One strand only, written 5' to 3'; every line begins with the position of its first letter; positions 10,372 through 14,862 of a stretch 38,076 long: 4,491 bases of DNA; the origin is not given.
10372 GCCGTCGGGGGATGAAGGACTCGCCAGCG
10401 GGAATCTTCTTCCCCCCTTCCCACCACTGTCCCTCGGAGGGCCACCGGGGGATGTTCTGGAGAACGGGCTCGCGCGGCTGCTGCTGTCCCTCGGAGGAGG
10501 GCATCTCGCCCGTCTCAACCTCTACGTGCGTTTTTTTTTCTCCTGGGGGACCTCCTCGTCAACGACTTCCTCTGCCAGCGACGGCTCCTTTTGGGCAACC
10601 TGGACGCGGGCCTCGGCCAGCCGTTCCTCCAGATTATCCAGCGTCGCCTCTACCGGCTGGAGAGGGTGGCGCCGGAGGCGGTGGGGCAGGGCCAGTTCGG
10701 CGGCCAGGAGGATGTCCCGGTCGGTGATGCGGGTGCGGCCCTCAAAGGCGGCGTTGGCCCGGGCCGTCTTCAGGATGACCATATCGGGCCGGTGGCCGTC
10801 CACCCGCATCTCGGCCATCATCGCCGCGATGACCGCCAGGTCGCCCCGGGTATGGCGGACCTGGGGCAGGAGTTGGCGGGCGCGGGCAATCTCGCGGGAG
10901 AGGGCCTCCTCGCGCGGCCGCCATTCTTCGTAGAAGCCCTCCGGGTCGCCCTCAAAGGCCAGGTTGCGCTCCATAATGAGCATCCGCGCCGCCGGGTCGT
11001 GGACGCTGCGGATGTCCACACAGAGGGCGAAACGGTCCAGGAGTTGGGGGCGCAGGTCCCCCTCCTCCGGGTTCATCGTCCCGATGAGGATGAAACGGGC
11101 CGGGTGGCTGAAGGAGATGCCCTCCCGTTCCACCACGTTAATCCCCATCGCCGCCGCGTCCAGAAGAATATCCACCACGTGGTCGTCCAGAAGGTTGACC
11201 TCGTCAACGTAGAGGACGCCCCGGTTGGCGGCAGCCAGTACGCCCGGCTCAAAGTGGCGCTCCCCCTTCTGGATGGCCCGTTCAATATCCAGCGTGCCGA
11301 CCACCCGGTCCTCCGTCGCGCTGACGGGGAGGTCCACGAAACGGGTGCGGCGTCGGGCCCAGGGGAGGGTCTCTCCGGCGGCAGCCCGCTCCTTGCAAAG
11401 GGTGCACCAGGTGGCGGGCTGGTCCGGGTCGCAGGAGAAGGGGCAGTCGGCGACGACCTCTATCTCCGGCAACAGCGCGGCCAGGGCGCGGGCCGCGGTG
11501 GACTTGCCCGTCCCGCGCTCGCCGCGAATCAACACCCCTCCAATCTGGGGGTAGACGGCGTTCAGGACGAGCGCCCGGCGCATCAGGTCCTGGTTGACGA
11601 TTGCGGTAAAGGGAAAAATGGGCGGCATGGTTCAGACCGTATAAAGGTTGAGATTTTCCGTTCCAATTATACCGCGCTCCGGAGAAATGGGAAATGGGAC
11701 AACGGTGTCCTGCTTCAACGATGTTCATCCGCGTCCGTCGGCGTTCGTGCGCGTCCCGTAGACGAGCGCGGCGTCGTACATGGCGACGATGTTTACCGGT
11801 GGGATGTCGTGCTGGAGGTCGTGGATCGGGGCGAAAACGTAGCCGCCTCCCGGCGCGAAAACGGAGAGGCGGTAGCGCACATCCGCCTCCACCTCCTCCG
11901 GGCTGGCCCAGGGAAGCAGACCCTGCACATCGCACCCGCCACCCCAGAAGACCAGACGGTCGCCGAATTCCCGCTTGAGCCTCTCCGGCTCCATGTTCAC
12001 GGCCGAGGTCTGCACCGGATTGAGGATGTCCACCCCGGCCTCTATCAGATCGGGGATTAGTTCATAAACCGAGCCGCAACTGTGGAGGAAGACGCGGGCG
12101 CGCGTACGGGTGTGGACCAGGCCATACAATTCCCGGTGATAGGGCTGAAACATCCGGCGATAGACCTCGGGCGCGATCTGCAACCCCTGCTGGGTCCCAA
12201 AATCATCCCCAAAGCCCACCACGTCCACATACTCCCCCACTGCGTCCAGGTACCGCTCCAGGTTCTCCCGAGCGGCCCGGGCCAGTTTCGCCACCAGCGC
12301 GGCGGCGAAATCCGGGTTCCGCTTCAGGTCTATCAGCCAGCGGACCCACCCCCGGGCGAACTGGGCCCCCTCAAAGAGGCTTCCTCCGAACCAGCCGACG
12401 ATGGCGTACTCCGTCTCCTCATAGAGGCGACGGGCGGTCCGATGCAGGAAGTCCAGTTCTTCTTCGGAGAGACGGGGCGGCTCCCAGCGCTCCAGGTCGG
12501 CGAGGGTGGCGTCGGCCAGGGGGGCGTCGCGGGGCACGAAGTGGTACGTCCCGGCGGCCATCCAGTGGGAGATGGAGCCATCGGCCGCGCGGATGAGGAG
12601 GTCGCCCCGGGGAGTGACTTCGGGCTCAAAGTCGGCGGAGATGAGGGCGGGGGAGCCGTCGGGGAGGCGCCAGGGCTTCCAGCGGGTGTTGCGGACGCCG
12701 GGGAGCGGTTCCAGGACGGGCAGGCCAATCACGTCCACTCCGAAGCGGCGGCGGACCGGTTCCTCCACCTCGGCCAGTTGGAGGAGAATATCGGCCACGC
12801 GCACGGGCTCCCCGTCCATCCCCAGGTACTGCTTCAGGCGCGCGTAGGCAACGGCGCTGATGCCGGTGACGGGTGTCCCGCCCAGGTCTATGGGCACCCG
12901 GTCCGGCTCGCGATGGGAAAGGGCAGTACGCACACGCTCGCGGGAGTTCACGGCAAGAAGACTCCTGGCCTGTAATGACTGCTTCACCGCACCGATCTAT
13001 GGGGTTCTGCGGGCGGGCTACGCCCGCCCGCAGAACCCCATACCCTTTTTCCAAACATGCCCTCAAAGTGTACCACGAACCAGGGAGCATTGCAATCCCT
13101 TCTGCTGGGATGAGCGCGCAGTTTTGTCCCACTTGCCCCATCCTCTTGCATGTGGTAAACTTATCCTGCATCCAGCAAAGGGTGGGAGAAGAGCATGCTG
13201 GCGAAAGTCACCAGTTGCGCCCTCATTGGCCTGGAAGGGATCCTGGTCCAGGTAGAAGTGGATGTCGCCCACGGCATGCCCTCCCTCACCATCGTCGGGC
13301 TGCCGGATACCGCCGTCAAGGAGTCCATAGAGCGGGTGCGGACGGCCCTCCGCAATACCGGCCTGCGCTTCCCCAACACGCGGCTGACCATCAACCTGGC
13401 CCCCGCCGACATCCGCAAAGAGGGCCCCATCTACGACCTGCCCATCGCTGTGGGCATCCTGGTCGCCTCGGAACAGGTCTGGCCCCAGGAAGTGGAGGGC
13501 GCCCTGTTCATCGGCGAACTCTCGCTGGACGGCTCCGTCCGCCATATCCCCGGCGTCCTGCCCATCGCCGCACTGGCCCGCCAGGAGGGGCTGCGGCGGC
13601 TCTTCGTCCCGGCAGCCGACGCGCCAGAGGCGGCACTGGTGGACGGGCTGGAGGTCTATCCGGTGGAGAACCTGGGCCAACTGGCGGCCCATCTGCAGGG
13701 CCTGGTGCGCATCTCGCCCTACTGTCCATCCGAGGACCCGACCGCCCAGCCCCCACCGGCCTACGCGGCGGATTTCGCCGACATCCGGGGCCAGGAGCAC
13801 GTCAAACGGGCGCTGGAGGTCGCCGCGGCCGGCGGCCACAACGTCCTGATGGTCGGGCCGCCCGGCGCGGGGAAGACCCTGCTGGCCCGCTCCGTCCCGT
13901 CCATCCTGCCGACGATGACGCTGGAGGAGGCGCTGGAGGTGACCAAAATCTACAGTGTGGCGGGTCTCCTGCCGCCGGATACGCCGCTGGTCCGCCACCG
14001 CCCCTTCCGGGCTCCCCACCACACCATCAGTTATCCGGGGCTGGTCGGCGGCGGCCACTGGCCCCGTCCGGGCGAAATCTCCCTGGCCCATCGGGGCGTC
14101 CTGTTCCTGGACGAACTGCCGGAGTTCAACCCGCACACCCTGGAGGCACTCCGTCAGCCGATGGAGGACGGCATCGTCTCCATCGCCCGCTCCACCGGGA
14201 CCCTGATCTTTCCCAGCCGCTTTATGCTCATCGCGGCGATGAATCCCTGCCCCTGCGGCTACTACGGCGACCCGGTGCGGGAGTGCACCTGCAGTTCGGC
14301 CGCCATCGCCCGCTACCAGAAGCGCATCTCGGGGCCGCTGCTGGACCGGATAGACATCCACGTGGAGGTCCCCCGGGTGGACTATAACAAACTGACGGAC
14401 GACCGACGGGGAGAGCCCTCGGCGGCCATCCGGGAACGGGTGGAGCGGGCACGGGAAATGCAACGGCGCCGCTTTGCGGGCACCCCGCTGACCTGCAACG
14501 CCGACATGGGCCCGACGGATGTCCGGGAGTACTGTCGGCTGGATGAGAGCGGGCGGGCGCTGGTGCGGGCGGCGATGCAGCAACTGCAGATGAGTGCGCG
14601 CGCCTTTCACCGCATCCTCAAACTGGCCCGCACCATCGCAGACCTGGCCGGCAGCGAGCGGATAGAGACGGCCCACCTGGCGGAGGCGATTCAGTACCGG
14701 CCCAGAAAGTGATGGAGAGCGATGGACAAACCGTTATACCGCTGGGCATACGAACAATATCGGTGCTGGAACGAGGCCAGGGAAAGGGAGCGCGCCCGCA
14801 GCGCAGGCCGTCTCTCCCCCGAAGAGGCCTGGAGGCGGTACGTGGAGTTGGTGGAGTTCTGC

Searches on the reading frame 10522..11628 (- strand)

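Call 76: search_protein_families(library=pfam, proteins=[window:10522-11628:-], max_evalue=0.00001)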
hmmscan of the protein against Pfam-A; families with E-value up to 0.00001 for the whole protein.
window:10522-11628:- (368 aa): 4 families
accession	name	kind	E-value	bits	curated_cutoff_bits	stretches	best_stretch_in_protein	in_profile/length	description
PF17863.7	AAA_lid_2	-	2.8e-14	53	22.7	1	267-329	4-67/74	AAA lid domain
PF01078.27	Mg_chelatase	-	8.7e-13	48.6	20.3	1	120-187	91-158/207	Magnesium chelatase, subunit ChlI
PF07728.20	AAA_5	-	4.4e-11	43.4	22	1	93-200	26-139/139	AAA domain (dynein-related subfamily)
PF00493.29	MCM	-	7.6e-06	25.6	23.3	0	112-192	98-178/224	MCM P-loop domain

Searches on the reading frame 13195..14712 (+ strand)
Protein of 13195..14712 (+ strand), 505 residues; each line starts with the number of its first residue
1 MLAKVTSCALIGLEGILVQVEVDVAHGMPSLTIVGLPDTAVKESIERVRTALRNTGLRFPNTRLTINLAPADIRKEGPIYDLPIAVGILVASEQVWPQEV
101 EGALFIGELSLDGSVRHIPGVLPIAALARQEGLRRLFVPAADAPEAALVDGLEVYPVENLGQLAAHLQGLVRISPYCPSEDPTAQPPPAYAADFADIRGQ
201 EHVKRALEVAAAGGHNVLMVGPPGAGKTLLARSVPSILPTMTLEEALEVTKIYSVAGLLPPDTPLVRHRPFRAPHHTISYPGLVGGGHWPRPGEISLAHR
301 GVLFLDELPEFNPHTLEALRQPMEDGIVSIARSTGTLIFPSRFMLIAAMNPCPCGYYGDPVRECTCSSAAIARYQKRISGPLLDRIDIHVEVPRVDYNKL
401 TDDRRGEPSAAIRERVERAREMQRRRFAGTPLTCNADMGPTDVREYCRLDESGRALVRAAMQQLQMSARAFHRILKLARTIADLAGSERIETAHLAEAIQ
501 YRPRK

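Call 76: search_protein_families(library=pfam, proteins=[window:13195-14712:+], max_evalue=0.00001)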
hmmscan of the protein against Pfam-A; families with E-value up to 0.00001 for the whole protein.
window:13195-14712:+ (505 aa): 5 families
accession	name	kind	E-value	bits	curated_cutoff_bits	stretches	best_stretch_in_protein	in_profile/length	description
PF01078.27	Mg_chelatase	-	3.4e-94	314.5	20.3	1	193-399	1-206/207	Magnesium chelatase, subunit ChlI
PF13541.12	ChlI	-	5.1e-46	156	27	1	20-141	1-120/121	Subunit ChlI of Mg-chelatase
PF13335.12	Mg_chelatase_C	-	1.3e-34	119.1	26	1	406-502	1-94/94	Magnesium chelatase, subunit ChlI C-terminal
PF07728.20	AAA_5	-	1.2e-09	38.7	22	0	300-353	67-125/139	AAA domain (dynein-related subfamily)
PF00493.29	MCM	-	1.5e-09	37.7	23.3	1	292-357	114-178/224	MCM P-loop domain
